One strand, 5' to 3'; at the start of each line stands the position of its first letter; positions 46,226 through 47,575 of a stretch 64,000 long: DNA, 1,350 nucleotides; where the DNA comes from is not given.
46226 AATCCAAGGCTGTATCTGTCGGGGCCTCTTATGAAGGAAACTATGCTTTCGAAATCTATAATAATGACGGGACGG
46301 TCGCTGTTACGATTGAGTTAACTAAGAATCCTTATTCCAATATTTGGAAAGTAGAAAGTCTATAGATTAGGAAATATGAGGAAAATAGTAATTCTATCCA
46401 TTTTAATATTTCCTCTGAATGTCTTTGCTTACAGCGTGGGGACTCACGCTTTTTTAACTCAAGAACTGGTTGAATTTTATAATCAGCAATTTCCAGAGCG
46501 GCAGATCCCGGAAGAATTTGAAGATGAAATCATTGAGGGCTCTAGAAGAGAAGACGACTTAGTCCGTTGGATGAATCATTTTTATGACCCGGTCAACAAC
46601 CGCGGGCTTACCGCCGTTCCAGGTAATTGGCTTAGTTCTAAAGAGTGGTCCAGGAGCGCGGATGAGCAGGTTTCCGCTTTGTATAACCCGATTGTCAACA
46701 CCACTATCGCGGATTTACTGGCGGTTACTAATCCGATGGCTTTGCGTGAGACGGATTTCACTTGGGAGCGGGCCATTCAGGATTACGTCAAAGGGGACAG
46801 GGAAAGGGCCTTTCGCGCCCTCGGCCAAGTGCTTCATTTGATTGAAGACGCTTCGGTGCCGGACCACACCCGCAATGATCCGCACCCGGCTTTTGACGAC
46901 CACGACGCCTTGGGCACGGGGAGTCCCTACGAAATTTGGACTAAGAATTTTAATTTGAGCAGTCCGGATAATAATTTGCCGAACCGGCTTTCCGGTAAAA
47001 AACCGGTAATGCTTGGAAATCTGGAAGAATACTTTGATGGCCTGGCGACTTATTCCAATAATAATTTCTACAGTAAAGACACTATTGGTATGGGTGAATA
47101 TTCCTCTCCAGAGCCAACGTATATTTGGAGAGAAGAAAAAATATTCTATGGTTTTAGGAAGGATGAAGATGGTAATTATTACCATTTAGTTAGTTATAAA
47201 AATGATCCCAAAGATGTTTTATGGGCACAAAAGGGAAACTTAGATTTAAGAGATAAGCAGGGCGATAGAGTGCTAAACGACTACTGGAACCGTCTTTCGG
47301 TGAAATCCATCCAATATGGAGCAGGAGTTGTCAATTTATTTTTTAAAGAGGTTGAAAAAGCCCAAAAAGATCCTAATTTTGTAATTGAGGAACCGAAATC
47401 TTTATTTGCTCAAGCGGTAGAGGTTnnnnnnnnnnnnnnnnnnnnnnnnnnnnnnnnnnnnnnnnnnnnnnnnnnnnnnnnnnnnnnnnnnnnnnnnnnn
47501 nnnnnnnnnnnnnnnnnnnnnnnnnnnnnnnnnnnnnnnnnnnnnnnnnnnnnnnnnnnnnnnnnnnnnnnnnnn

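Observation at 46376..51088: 1570-aa secreted zinc-phospholipase-C-like protein with three lamin-tail domains and FN3 modules: candidate host-membrane or lipid-scavenging effector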

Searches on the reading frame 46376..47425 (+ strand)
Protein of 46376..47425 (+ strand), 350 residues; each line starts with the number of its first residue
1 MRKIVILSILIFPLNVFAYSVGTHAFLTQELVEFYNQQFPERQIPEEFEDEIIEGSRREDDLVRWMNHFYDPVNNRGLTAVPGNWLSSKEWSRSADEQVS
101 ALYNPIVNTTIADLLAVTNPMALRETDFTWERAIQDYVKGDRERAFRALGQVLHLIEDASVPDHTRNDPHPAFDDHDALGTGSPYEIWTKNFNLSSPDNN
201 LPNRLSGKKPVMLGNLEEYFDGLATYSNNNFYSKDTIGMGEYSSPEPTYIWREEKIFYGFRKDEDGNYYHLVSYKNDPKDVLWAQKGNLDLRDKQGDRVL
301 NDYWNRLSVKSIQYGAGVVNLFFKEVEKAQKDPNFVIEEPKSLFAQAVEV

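Call 5: search_solved_structures(query=window:46376-47425:+, max_evalue=10, show_alignments=3)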
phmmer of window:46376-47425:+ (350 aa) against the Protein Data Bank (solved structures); distinct sequences matched with E-value up to 10: 5.
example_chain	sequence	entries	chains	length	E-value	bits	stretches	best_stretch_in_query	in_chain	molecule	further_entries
7unh_A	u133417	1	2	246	0.47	12.5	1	115-153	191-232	SP2 designed chlorophyll dimer protein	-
7uni_A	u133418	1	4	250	0.47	12.5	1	115-153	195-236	SP2-ZnPPaM designed chlorophyll dimer protein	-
8glt_1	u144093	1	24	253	0.6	12.2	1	115-153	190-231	C2-chlorophyll-comp_O32-15_ctermHis, polyalanine model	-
7ewk_1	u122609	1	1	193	1.1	11.3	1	83-130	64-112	Chlorophyll a-b binding protein Lhca1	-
7ew6_1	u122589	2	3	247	1.6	10.8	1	83-129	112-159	Chlorophyll a-b binding protein Lhca1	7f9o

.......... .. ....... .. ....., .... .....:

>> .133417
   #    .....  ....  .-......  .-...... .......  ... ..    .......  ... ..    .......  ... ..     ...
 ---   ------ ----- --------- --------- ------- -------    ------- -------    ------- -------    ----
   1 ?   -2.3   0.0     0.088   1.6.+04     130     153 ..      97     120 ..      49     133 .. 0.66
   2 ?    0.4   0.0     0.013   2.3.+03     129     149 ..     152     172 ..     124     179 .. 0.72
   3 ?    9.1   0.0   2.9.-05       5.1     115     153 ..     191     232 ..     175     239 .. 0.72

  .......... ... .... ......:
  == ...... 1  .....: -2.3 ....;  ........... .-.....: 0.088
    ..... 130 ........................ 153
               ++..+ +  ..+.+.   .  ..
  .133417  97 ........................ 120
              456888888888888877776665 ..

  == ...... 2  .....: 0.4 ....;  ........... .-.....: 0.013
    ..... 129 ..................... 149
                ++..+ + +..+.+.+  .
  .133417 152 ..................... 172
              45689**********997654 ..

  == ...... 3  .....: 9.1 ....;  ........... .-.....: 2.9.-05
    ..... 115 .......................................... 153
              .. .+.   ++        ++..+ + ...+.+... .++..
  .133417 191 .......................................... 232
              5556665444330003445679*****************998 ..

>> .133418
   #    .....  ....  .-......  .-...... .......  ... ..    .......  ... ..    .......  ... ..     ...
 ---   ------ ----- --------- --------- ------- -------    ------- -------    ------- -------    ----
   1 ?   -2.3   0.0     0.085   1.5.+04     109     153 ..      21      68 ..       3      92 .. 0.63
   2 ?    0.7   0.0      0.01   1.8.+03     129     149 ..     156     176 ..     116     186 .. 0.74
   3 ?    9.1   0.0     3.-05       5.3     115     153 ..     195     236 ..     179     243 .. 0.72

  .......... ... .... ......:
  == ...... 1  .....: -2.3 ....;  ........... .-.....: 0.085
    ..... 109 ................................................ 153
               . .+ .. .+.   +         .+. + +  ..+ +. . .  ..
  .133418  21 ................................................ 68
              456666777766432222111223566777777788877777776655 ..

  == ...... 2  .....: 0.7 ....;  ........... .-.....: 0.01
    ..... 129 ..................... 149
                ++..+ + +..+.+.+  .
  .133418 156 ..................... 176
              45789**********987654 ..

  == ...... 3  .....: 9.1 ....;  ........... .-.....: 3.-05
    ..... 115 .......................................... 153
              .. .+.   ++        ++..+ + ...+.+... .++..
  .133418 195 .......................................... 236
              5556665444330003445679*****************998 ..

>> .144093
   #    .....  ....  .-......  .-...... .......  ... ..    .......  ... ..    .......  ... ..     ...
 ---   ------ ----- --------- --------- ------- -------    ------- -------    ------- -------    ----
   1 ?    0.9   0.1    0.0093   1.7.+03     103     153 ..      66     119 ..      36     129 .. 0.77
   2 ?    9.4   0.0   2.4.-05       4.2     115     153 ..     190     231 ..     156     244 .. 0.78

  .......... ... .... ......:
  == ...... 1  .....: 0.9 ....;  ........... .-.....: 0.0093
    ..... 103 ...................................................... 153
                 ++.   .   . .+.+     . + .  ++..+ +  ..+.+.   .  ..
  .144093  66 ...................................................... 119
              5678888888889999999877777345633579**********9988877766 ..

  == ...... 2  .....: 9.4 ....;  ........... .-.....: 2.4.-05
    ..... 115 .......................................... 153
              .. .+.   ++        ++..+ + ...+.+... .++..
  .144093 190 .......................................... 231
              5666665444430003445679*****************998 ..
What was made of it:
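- Tried and rejected: Single-sequence search of the head against PDB sequences: only noise (call 5).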

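Call 6: find_homologous_proteins(query=window:46376-47425:+, max_evalue=0.001)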
Query window:46376-47425:+ (350 aa): 81 proteins with E <= 0.001 among 1647 candidates.
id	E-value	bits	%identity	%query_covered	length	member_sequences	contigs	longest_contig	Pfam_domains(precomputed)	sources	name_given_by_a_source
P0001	2.6e-104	367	50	95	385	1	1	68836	-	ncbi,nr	ncbi:MAG: hypothetical protein Q7R85_04300, partial [bacterium]|nr:hypothetical protein [bacterium]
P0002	4.7e-101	356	50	97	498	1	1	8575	PF00932.26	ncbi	ncbi:MAG: hypothetical protein AAB772_02485, partial [Patescibacteria group bacterium]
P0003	1.2e-97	345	51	100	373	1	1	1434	-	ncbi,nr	ncbi:hypothetical protein GW888_02460, partial [Candidatus Wolfebacteria bacterium]|nr:hypothetical 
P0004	2.9e-93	331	48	97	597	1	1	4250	-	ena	-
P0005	6.3e-91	323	52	87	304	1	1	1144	-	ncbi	ncbi:MAG: hypothetical protein AAB957_01245, partial [Patescibacteria group bacterium]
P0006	1.2e-90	322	46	99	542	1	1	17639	-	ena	-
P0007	2.2e-90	321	46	99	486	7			-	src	-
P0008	9.5e-88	313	44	100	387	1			-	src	-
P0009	1.1e-85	306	46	99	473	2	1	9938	-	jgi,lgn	jgi:hypothetical protein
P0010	8.2e-81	290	45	87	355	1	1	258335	-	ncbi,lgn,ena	-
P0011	4.7e-80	287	51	75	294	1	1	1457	-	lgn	-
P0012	6.5e-80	287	44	99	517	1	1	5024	-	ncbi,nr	ncbi:MAG: hypothetical protein Q7S46_03100 [Gallionella sp.]|nr:hypothetical protein [Gallionella sp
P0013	2.4e-79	285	43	99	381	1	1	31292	-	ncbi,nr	ncbi:MAG: hypothetical protein Q7S84_00390, partial [bacterium]|nr:hypothetical protein [bacterium]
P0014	3.5e-79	284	45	100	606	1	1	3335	-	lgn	-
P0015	5.7e-79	284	45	93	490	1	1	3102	-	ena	-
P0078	2.8e-11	61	28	67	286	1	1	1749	-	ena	-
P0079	3.9e-6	44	33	34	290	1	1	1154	-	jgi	-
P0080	4.5e-5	41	26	69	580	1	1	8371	-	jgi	jgi:hypothetical protein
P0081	6.7e-5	40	25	47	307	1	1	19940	-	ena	-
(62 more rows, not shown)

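Call 8: search_solved_structures(query=A1, max_evalue=10, show_alignments=4)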
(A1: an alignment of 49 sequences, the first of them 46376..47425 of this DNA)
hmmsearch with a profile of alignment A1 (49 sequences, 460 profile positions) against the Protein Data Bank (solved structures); distinct sequences matched with E-value up to 10: 16.
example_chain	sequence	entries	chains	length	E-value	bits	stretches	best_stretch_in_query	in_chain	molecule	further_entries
2fgn_A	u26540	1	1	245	5.4e-05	25.5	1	147-206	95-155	Phospholipase C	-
2ffz_A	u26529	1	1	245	5.9e-05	25.4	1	147-206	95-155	Phospholipase C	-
1ah7_A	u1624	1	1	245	5.9e-05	25.4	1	147-206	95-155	PHOSPHOLIPASE C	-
2huc_A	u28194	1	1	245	5.9e-05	25.4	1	147-206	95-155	Phospholipase C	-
1p5x_A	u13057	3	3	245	6.5e-05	25.3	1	147-206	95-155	Phospholipase C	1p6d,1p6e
8cqm_A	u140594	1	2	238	0.0015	20.8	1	146-208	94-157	Phospholipase C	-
6am3_X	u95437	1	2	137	0.12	14.6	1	268-318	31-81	Regulator of G-protein signaling 17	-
1zv4_X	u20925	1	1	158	0.15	14.2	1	268-318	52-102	Regulator of G-protein signaling 17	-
29vf_O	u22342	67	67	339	0.32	13.1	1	368-426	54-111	TATA-box-binding protein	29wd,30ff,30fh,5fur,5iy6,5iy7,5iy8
2frh_A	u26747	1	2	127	0.65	12.1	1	240-305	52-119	Staphylococcal accessory regulator A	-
2fnp_A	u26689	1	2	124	0.81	11.8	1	240-305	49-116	Staphylococcal accessory regulator A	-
6yej_A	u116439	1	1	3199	0.93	11.6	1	351-422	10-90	Huntingtin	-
7unh_A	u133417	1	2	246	1.1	11.3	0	135-165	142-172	SP2 designed chlorophyll dimer protein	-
7uni_A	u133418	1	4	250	1.2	11.2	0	135-165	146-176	SP2-ZnPPaM designed chlorophyll dimer protein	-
7dxj_A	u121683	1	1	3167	2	10.5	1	359-409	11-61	Huntingtin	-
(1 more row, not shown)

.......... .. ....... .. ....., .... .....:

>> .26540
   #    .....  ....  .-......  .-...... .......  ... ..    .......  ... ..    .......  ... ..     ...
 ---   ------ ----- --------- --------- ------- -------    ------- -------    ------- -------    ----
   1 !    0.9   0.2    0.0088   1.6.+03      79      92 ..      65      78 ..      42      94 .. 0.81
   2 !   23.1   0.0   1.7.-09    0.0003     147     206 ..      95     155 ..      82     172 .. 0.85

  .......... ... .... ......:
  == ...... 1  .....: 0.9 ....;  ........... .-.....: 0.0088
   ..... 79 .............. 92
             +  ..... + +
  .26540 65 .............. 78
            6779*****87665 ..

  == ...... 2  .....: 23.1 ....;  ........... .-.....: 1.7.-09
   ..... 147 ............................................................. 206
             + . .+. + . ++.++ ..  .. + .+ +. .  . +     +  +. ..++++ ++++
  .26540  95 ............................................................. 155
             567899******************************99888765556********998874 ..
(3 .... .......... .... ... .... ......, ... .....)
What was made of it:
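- Closest known: Bacterial Zn-dependent phospholipases C. Same: They share HFYDP and H-x3-D-x3-P-x-H-x2-N, and S-x-Y-E with the Glu ligand (call 8).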

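Call 9: search_protein_families(library=pfam, alignment_id=A1, max_evalue=0.1)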
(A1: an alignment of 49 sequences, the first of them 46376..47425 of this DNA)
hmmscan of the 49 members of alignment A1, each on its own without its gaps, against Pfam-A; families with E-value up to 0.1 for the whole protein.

A. member 1, window:46376-47425:+ (350 aa): 1 family
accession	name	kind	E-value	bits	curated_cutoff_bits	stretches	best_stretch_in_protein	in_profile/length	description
PF00882.24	Zn_dep_PLPC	-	0.0024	18.3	26.8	1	122-190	53-127/167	Zinc dependent phospholipase C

B. families by the number of members that match (of 49 scanned): 16 families
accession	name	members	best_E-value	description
PF00882.24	Zn_dep_PLPC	27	0.00025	Zinc dependent phospholipase C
PF00932.25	LTD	4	2e-13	Lamin Tail Domain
PF14282.11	FlxA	1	0.0011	FlxA-like protein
PF22956.2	VPS15-like_hel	1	0.0019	VPS15-like, helical domain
PF19629.4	DUF6133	1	0.0089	Family of unknown function (DUF6133)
PF16942.10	CclA_1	1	0.021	Putative cyclic bacteriocin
PF25153.1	TPR_AP5Z1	1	0.023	AP-5 complex subunit zeta-1, TPR repeats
PF21862.1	CiaD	1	0.03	CiaD-like protein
PF11897.13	DUF3417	1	0.048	Protein of unknown function (DUF3417)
PF14731.12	Staphopain_pro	1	0.054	Staphopain proregion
PF14075.11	UBN_AB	1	0.059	Ubinuclein conserved middle domain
PF20553.4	Methyltransf_35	1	0.068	Putative O-methyltransferase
PF21934.1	Yop-YscD_ppl_3rd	1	0.07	YscD/CdsD-like Bon-like domain 3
PF25107.1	VWA7_N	1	0.091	VWA7 N-terminal domain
PF13750.12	Big_3_3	1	0.094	Bacterial Ig-like domain (group 3)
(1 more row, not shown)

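Call 20: predict_structure(alignment_id=A1)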
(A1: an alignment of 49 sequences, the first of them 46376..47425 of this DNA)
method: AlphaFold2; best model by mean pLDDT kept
length: 350 residues; sequences in the alignment: 49
mean_pLDDT: 87.3   pTM: 0.88
mean pLDDT of the five models: 87.3, 86.9, 86.5, 86.2, 85.5
residues with pLDDT >= 90: 240; 70-90: 44; 50-70: 55; < 50: 11
segments of 3 or more residues with pLDDT < 50: 1-3, 7-11
pLDDT, mean of each block of 10 residues (from residue 1): 48 58 97 98 98 96 90 94 89 93 64 64 78 96 97 98 91 54 90 98 98 98 98 89 94 95 97 87 69 90 98 99 98 82 69
secondary structure, 60 per line:
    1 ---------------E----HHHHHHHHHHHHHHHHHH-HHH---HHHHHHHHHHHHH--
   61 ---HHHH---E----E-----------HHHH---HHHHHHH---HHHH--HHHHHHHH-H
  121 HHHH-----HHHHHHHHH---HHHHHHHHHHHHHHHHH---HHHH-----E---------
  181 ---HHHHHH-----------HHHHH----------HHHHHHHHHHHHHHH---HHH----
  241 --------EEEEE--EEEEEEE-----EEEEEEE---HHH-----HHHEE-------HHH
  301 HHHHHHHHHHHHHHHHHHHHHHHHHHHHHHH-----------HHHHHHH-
elements in order: H21-38 H46-58 H64-67 H88-91 H95-101 H105-108 H111-118 H120-124 H130-138 H142-158 H162-165 H184-189 H201-205 H216-230 E249-253 E256-262 E268-274 H298-331 H343-349
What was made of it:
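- On Zn-dependent phospholipase C (Pfam PF00882): AF2 pLDDT 87.3 (call 20).
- The AF2 model has pLDDT 87.3 and pTM 0.88 (call 20).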

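Call 23: fold_search(model_id=the predicted structure, library=pdb)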
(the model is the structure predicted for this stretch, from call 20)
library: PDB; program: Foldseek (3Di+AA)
matches with E <= 10: 77; with E <= 0.001: 5
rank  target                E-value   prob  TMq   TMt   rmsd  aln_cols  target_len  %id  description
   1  2wxu                  1.8e-04  1.00  0.40  0.39   9.1       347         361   14  Clostridium perfringens alpha-toxin strain NCTC8237 mutant T74I (released 2009-11-17)
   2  2wxt                  7.2e-04  1.00  0.41  0.40   8.7       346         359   13  Clostridium perfringens alpha-toxin strain NCTC8237 (released 2009-11-17)
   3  2huc                  7.5e-04  1.00  0.47  0.65   6.6       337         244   13  Structural Studies Examining the Substrate Specificity Profiles of PC-PLCBc Protein Variants (released 2006-08-08)
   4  1ah7                  8.3e-04  1.00  0.42  0.59   7.8       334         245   13  PHOSPHOLIPASE C FROM BACILLUS CEREUS (released 1997-12-10)
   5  1olp_D                9.6e-04  1.00  0.40  0.38   8.5       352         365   16  Alpha Toxin from Clostridium Absonum (released 2003-10-23)
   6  2ffz                  1.0e-03  1.00  0.41  0.57   8.2       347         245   15  Structural Studies Examining the Substrate Specificity Profiles of PC-PLCBc Protein Variants (released 2006-03-28)
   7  1ca1                  1.0e-03  1.00  0.41  0.39   8.9       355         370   14  ALPHA-TOXIN FROM CLOSTRIDIUM PERFRINGENS (released 1999-05-04)
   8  8cqm_B                1.1e-03  1.00  0.34  0.50   5.2       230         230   16  Broad-range phospholipase C from Listeria monocytogenes (released 2023-10-18)
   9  2fgn                  1.4e-03  1.00  0.43  0.60   8.0       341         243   13  Structural Studies Examining the Substrate Specificity Profiles of PC-PLCBc Protein Variants (released 2006-03-28)
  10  1p5x                  1.6e-03  1.00  0.45  0.62   6.6       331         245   14  STRUCTURE OF THE D55N MUTANT OF PHOSPHOLIPASE C FROM BACILLUS CEREUS (released 2003-09-30)
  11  8cqm_A                4.1e-03  1.00  0.38  0.57   7.2       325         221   14  Broad-range phospholipase C from Listeria monocytogenes (released 2023-10-18)
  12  1olp_A                4.1e-03  1.00  0.38  0.37   8.4       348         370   14  Alpha Toxin from Clostridium Absonum (released 2003-10-23)
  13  2wy6_C                5.5e-03  1.00  0.37  0.36   9.4       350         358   14  Clostridium perfringens alpha-toxin strain NCTC8237 mutant T74I (released 2009-11-24)
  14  2wy6_A                7.0e-03  1.00  0.39  0.38   9.1       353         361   14  Clostridium perfringens alpha-toxin strain NCTC8237 mutant T74I (released 2009-11-24)
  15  1kho_A                8.5e-03  1.00  0.36  0.35   9.7       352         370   14  Crystal Structure Analysis of Clostridium perfringens alpha-Toxin Isolated from Avian Strain SWCP (released 2002-06-19)
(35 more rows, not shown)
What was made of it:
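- Closest known: Bacterial Zn-dependent phospholipases C. Same: All are secreted behind a signal peptide and have a helical catalytic fold (call 23).
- Foldseek against the PDB finds 16 Zn-PLC chains (alpha-toxin, PC-PLC, Listeria PlcB) at prob 1.00; nothing else has E below 1.5 (call 23). TM-scores to PLCs are modest (0.40-0.47 on the query, 0.57-0.65 on the target; call 23).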

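Call 31: search_protein_representatives(alignment_id=A1)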
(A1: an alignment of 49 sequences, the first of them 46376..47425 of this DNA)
Query: 49 sequences, 460 profile positions. Proteins with E-value up to 0.001 (for the whole library): 8135; up to 1e-10: 5772; up to 1e-30: 1879. The best 150 are listed.
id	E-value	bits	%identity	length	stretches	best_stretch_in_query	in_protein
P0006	1.0e-160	552.1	-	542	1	5-455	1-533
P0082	3.0e-156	537.4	-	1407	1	5-453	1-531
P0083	1.2e-152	525.6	-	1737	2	5-453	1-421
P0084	3.6e-152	523.9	-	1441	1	16-452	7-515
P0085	5.4e-152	523.4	-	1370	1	5-453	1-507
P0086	1.5e-150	518.6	-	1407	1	5-453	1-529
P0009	1.2e-148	512.3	-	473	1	5-408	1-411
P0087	6.8e-148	509.9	-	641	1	5-411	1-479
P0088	2.3e-146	504.8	-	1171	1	5-411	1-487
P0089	3.7e-146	504.1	-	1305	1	5-411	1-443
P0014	3.4e-145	500.9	-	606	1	5-411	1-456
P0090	4.8e-145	500.5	-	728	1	5-453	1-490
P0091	1.4e-144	498.9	-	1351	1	18-453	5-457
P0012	3.1e-144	497.8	-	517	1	5-447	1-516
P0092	1.1e-143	495.9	-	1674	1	5-453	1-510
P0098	2.9e-140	484.7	-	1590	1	5-453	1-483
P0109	4.3e-137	474.3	-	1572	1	5-453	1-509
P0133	1.9e-133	462.3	-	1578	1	5-453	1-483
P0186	1.4e-126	439.6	-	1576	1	9-453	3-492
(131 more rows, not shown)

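Call 34: search_protein_families(library=pfam, proteins=[P0082, P0083, P0085, P0092, P0098, P0109], max_evalue=0.01)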
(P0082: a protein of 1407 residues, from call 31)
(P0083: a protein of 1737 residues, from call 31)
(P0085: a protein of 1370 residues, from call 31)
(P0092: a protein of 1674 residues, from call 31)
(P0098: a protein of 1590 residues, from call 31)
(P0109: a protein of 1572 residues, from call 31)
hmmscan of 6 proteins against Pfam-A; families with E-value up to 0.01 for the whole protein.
P0082 (1407 aa): 2 families
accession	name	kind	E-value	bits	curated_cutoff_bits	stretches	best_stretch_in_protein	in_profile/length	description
PF00932.25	LTD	-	1.2e-29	103.3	34.3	2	694-813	2-107/109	Lamin Tail Domain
PF00041.27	fn3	-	8.4e-05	23.1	25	1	870-958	2-82/84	Fibronectin type III domain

P0083 (1737 aa): 5 families
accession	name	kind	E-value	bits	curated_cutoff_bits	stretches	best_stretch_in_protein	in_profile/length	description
PF00932.25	LTD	-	5.1e-55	184.9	34.3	4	773-880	4-108/109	Lamin Tail Domain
PF18911.6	PKD_4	-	8.4e-16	58.2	27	1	935-1013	1-77/85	PKD domain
PF00801.26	PKD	-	7.8e-11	42.3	23.5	1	950-1013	12-74/80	PKD domain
PF22352.2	K319L-like_PKD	-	0.00023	21.6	27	1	953-1013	12-77/84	K319L-like, PKD domain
PF00041.27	fn3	-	0.00032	21.3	25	0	1199-1278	2-79/84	Fibronectin type III domain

P0085 (1370 aa): 4 families
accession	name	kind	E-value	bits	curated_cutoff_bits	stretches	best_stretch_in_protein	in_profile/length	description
PF00932.25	LTD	-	1.7e-39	135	34.3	3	660-774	2-108/109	Lamin Tail Domain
PF18911.6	PKD_4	-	3.3e-16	59.6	27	1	832-917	1-82/85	PKD domain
PF00801.26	PKD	-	7.5e-12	45.5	23.5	1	847-917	12-78/80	PKD domain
PF22352.2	K319L-like_PKD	-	5.4e-05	23.6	27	1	854-917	16-81/84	K319L-like, PKD domain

P0092 (1674 aa): 4 families
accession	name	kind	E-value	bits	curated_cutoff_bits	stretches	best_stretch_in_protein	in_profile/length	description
PF00932.25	LTD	-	1.1e-38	132.4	34.3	3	664-784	2-107/109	Lamin Tail Domain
PF18911.6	PKD_4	-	9.4e-17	61.3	27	1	844-927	1-83/85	PKD domain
PF00801.26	PKD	-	4.2e-13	49.5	23.5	1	859-925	12-77/80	PKD domain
PF22352.2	K319L-like_PKD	-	1.6e-07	31.6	27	1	862-928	12-83/84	K319L-like, PKD domain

P0098 (1590 aa): 2 families
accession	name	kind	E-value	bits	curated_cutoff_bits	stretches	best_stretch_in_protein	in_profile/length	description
PF00932.25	LTD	-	6.8e-31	107.3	34.3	3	457-566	3-107/109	Lamin Tail Domain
PF00882.24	Zn_dep_PLPC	-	0.0019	18.6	26.8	1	29-175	1-98/167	Zinc dependent phospholipase C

P0109 (1572 aa): 2 families
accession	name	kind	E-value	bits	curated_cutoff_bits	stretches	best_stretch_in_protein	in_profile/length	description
PF00932.25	LTD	-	1.9e-34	118.8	34.3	3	653-764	3-108/109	Lamin Tail Domain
PF00041.27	fn3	-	7.5e-06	26.5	25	0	1027-1107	1-79/84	Fibronectin type III domain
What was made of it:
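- On Zn-dependent phospholipase C (Pfam PF00882): 27 of 49 relatives hit at E<0.1 (best 2.5e-4); bit scores were shown only for the window head (18.3), and none of the six full-length relatives scanned reached the cut-off (call 34).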
